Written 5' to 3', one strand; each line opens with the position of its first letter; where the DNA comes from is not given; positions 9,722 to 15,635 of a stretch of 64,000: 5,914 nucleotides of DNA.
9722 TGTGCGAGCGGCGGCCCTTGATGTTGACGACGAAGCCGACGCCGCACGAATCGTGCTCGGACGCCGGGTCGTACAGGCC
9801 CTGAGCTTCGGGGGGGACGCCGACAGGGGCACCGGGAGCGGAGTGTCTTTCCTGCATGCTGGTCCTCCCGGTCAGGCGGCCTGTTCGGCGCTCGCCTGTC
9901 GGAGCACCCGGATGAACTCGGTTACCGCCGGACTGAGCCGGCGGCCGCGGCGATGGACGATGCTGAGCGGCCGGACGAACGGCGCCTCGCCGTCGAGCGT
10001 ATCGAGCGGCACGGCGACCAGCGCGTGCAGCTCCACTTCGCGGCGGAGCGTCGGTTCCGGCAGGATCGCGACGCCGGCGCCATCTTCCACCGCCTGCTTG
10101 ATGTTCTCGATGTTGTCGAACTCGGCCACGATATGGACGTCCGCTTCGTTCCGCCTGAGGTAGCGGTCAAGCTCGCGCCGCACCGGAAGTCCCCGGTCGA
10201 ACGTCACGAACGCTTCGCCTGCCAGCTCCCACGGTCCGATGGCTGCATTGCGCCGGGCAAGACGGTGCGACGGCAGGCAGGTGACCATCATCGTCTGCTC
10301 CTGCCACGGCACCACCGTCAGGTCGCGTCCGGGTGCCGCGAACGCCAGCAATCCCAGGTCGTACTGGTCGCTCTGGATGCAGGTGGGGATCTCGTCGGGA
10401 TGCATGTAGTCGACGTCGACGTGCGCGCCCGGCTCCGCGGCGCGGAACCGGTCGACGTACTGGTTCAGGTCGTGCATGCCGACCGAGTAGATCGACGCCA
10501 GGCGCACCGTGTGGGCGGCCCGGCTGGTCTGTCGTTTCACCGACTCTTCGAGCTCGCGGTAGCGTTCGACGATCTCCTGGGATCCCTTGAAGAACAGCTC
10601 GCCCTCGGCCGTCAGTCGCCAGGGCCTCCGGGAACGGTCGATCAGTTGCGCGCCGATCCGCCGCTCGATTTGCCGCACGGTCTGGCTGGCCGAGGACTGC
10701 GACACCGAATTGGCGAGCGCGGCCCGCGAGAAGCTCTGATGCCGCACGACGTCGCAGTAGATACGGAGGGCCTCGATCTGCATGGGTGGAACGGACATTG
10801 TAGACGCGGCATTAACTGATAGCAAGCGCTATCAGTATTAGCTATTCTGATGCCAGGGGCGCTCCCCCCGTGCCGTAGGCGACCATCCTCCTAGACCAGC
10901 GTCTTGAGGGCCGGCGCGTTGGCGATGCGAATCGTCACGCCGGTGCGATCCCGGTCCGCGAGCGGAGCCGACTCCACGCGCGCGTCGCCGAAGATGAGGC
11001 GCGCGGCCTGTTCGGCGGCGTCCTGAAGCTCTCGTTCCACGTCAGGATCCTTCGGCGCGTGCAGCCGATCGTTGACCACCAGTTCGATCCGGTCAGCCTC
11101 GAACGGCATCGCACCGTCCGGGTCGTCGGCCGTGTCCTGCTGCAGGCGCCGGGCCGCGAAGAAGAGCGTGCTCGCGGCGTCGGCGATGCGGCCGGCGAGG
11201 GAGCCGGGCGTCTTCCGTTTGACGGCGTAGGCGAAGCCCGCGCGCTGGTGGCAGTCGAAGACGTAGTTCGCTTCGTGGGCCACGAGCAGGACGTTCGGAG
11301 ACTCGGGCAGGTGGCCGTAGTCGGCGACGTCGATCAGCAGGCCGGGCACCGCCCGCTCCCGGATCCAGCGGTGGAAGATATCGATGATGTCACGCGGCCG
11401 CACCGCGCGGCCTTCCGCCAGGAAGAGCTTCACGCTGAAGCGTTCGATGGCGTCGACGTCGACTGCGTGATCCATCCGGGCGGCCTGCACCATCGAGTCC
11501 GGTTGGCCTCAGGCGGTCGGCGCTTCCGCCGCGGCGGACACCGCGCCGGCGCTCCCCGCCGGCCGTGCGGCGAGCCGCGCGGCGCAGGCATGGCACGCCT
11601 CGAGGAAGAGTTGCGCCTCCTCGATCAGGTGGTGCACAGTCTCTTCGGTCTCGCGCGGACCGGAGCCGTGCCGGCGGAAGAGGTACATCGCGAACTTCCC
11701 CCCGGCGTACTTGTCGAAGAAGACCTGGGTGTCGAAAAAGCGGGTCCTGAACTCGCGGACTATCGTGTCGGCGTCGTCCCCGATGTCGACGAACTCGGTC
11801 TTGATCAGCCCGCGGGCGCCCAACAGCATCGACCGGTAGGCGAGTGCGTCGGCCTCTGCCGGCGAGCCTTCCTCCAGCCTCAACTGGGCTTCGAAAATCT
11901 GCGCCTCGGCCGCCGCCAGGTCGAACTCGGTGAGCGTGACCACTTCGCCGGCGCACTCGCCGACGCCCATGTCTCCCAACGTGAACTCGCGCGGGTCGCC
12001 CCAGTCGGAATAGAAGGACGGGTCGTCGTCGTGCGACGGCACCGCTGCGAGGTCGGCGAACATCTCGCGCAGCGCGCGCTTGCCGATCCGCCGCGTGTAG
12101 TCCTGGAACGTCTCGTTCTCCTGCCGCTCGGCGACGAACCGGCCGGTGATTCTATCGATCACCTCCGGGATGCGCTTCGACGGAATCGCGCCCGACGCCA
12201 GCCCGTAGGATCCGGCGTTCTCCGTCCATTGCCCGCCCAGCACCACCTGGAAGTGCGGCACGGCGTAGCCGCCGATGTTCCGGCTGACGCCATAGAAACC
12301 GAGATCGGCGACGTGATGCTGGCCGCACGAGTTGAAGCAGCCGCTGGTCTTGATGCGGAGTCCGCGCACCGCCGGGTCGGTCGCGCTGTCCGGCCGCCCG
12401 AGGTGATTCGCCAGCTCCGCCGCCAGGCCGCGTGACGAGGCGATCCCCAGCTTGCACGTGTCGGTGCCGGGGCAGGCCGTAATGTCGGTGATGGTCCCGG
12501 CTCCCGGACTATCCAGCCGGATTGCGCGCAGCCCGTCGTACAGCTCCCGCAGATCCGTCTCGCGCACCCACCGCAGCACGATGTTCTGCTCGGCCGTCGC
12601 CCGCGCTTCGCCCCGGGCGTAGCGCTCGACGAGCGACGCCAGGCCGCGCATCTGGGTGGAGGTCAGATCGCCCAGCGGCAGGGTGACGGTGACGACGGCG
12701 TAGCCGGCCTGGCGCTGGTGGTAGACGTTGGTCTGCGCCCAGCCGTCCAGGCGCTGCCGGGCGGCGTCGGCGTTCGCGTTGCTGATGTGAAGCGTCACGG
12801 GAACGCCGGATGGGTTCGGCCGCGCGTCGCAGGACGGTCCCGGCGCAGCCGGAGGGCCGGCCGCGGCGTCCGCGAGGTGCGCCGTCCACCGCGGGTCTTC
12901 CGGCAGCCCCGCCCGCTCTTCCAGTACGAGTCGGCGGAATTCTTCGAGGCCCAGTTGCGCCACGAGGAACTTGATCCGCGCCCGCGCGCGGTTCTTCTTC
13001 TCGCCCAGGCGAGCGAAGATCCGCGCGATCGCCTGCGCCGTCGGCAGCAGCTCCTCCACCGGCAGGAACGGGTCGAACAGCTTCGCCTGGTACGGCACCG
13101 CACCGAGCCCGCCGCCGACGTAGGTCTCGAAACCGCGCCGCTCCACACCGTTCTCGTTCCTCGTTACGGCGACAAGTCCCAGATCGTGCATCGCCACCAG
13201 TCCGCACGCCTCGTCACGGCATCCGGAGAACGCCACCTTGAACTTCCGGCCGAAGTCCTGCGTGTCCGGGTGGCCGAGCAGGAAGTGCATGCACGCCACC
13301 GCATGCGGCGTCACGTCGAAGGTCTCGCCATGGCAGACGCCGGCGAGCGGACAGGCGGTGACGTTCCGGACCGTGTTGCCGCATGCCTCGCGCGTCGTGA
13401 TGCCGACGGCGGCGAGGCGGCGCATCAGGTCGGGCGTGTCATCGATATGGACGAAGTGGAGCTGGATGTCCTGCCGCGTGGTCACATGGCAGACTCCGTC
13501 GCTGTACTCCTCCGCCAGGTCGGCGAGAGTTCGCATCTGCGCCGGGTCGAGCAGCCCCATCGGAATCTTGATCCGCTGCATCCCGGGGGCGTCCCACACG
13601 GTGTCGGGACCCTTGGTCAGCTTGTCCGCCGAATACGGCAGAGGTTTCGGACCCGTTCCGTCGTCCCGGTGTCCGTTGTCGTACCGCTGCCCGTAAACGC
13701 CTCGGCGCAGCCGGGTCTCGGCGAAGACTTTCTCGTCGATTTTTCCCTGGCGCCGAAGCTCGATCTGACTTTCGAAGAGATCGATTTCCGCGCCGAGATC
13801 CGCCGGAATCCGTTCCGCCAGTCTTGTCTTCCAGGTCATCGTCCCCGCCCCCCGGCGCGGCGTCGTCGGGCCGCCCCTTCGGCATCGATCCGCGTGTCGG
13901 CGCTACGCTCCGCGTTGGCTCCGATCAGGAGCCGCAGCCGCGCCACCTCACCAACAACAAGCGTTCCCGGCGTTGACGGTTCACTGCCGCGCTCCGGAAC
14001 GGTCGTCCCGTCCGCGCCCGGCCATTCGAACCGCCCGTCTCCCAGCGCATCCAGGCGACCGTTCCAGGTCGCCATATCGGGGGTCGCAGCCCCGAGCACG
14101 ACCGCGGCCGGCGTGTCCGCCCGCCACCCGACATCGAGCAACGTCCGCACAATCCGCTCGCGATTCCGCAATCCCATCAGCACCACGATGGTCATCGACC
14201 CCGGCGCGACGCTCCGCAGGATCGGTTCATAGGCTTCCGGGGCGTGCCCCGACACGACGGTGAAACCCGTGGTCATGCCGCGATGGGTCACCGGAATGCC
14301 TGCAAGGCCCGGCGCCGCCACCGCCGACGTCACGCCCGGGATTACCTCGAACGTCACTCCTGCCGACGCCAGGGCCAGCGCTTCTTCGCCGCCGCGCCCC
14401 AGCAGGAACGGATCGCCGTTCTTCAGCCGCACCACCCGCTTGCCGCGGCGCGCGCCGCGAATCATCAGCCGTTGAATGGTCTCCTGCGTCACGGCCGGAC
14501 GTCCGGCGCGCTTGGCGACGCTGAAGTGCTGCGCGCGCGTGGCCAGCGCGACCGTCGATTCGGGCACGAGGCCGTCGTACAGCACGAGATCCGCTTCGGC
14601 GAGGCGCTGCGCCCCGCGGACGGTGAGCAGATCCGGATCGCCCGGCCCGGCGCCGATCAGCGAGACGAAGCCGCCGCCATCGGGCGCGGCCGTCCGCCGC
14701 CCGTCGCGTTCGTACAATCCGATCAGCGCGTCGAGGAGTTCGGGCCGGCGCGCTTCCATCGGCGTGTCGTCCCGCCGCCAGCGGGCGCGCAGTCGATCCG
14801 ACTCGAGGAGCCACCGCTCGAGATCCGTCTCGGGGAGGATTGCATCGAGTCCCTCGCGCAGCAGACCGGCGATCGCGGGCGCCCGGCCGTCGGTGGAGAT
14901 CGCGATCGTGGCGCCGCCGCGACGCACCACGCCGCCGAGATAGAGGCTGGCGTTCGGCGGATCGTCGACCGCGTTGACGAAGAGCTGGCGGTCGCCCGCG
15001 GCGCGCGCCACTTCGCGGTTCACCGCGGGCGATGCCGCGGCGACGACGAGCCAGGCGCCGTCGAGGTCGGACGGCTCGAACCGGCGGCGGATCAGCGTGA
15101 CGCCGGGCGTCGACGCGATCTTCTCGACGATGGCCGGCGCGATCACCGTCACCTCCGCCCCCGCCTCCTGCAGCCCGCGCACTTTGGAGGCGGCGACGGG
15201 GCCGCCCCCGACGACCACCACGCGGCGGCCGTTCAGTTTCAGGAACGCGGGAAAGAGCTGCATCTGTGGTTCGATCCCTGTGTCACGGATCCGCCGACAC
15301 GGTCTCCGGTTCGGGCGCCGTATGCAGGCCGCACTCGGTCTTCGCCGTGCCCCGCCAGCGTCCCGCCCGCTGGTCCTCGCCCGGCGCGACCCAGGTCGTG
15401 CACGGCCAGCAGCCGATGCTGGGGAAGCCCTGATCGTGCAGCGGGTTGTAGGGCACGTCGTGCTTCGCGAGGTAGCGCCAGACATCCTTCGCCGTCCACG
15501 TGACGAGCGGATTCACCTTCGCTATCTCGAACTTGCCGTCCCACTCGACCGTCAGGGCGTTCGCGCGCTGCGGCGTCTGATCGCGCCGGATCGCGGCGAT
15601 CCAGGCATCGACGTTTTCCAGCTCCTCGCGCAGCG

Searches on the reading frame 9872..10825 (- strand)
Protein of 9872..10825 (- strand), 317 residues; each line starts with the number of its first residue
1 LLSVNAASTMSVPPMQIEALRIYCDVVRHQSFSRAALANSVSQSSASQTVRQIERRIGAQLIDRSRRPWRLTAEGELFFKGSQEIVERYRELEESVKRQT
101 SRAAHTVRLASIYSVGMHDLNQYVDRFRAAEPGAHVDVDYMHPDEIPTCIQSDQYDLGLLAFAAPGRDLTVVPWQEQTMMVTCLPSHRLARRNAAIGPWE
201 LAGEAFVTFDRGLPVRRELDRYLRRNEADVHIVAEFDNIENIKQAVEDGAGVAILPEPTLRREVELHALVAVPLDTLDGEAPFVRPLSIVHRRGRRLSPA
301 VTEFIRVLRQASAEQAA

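Call 6: search_protein_families(library=pfam, proteins=[window:9872-10825:-])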
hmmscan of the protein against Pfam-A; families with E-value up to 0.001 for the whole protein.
window:9872-10825:- (317 aa): 2 families
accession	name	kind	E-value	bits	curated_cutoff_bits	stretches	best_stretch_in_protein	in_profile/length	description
PF03466.25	LysR_substrate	-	3e-38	131.7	28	1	103-311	4-207/209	LysR substrate binding domain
PF00126.33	HTH_1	-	1.1e-16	60.9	26.6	1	18-76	2-60/60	Bacterial regulatory helix-turn-helix protein, lysR family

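Call 80: search_protein_families(library=ncbifam, proteins=[window:9872-10825:-], max_evalue=0.001)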
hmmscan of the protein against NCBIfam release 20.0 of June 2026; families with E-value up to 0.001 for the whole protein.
window:9872-10825:- (317 aa): 47 families (the best 25 are shown)
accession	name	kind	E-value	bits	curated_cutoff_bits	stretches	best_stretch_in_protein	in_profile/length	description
NF040786.1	LysR_Sec_metab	equivalog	2.7e-38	131.7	250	1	15-310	1-296/298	selenium metabolism-associated LysR family transcriptional regulator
NF008416.0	PRK11242.1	equivalog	1.8e-35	122.7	277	1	20-314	6-293/300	transcriptional regulator CynR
NF047520.1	trans_act_CidR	equivalog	1.5e-32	113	415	1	15-310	1-290/292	cidABC operon transcriptional activator CidR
NF040889.1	trans_reg_YeiE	equivalog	1.5e-28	99.9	480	1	18-307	6-285/288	DNA-binding transcriptional regulator YeiE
NF008095.0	PRK10837.1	subfamily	8.2e-26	90.9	281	1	18-309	6-287/290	LysR family transcriptional regulator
TIGR03339.1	phn_lysR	subfamily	2.2e-25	89.5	341.1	1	20-271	2-249/279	aminoethylphosphonate catabolism associated LysR family transcriptional regulator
NF053705.1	TransRegGltCGpos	equivalog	3.9e-24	85.4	350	1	15-309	1-290/300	glutamate biosynthesis transcriptional regulator GltC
NF008722.0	PRK11716.1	equivalog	8.4e-24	84.1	246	1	15-308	1-290/293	HTH-type transcriptional activator IlvY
NF045990.1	TransRegCbbRRhodb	equivalog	3.6e-23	82.1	450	1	16-310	7-298/304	LysR family regulator CbbR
NF007385.0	PRK09906.1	equivalog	3.2e-22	79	356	1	15-313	1-292/296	DNA-binding transcriptional regulator HcaR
NF040888.1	trans_reg_YafC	equivalog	2.1e-20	72.8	470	1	17-135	5-123/293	DNA-binding transcriptional regulator YafC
NF041036.1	decaheme_TF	subfamily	5.7e-20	72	210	1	15-312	1-296/301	multiheme cytochrome-associated LysR family transcriptional regulator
NF052633.1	LysR_TF_PsrA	exception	2.8e-19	69.2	540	1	17-304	7-288/297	L-proline-binding transcription factor PsrA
NF008352.0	PRK11139.1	subfamily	7.6e-19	67.9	288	1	17-310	8-290/305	transcriptional regulator GcvA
NF045775.1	acetoin_reg_AlsR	exception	9.4e-19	68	430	1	15-308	1-288/290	acetoin biosynthesis transcriptional regulator AlsR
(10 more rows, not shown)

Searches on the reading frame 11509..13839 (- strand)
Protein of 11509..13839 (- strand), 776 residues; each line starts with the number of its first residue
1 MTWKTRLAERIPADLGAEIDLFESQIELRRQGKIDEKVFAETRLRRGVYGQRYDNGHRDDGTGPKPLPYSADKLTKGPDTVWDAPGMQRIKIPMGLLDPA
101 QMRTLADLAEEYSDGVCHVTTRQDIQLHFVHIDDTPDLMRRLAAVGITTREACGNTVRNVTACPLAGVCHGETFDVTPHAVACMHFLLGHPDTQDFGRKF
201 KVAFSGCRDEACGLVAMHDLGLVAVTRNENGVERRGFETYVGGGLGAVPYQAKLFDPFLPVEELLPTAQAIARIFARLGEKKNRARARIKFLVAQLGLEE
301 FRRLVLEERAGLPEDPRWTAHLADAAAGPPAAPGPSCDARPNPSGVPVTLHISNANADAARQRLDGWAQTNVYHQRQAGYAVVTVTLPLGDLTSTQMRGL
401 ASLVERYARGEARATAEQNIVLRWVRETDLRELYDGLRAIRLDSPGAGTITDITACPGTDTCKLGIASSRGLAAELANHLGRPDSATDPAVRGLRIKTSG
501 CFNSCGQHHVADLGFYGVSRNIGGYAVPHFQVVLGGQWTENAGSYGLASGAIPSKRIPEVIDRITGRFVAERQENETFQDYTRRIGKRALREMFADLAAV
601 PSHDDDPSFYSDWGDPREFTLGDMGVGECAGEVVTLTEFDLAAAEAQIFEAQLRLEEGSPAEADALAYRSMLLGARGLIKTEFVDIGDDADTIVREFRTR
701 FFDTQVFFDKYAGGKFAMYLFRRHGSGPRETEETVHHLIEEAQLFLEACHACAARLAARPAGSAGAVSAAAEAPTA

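Call 6: search_protein_families(library=pfam, proteins=[window:11509-13839:-])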
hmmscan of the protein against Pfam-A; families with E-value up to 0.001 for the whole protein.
window:11509-13839:- (776 aa): 2 families
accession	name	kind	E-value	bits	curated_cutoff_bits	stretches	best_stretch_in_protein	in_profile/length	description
PF01077.27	NIR_SIR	-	1.1e-54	184.6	27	2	153-311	1-155/158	Nitrite and sulphite reductase 4Fe-4S domain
PF03460.22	NIR_SIR_ferr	-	1.1e-39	134.4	24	2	87-145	11-69/69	Nitrite/Sulfite reductase ferredoxin-like half domain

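Call 80: search_protein_families(library=ncbifam, proteins=[window:11509-13839:-], max_evalue=0.001)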
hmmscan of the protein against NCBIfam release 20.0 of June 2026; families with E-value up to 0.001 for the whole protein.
window:11509-13839:- (776 aa): 11 families
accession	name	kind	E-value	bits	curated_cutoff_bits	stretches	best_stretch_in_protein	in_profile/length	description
NF007126.0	PRK09567.1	equivalog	3.5e-80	269.8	523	2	355-596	349-589/595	NirA family protein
NF007125.0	PRK09566.1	equivalog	4.9e-66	223.2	594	2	87-308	67-289/513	ferredoxin--nitrite reductase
NF010029.0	PRK13504.1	equivalog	1.8e-47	161.9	457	3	374-592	353-566/575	NADPH-dependent assimilatory sulfite reductase hemoprotein subunit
TIGR02435.1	CobG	equivalog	4.3e-45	154.3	234.8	1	87-518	19-384/388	precorrin-3B synthase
TIGR02042.1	sir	equivalog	2.9e-34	118.1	731.5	3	194-305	221-335/581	sulfite reductase, ferredoxin dependent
TIGR02041.1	CysI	equivalog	1.6e-32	112.7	756.55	3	396-586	357-539/541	assimilatory sulfite reductase (NADPH) hemoprotein subunit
TIGR02374.1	nitri_red_nirB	equivalog_domain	6.7e-24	84.3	578.35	2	92-314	566-770/794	nitrite reductase large subunit NirB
TIGR02912.1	sulfite_red_C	equivalog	2.3e-19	69.6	324.1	2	87-229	22-165/314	sulfite reductase subunit C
TIGR02066.1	dsrB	equivalog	2e-14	53.4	341.5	2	96-227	40-170/341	dissimilatory-type sulfite reductase subunit beta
TIGR02064.1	dsrA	equivalog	3e-13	49.4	392.85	2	383-519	84-223/402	dissimilatory-type sulfite reductase subunit alpha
NF011565.0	PRK14989.1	subfamily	4.8e-12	44.7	883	1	93-314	572-777/847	nitrite reductase large subunit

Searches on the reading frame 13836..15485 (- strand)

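Call 6: search_protein_families(library=pfam, proteins=[window:13836-15485:-])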
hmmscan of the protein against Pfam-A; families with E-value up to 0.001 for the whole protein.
window:13836-15485:- (549 aa): 3 families
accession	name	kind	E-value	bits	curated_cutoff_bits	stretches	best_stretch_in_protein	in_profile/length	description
PF00590.25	TP_methylase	-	5.9e-42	144.4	27.8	1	274-481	2-211/212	Tetrapyrrole (Corrin/Porphyrin) Methylases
PF13241.12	NAD_binding_7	-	1.6e-27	96.6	22.1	1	81-184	2-103/104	Putative NAD(P)-binding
PF14824.11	Sirohm_synth_M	-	0.00028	20.7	25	1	193-211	5-23/28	Sirohaem biosynthesis protein central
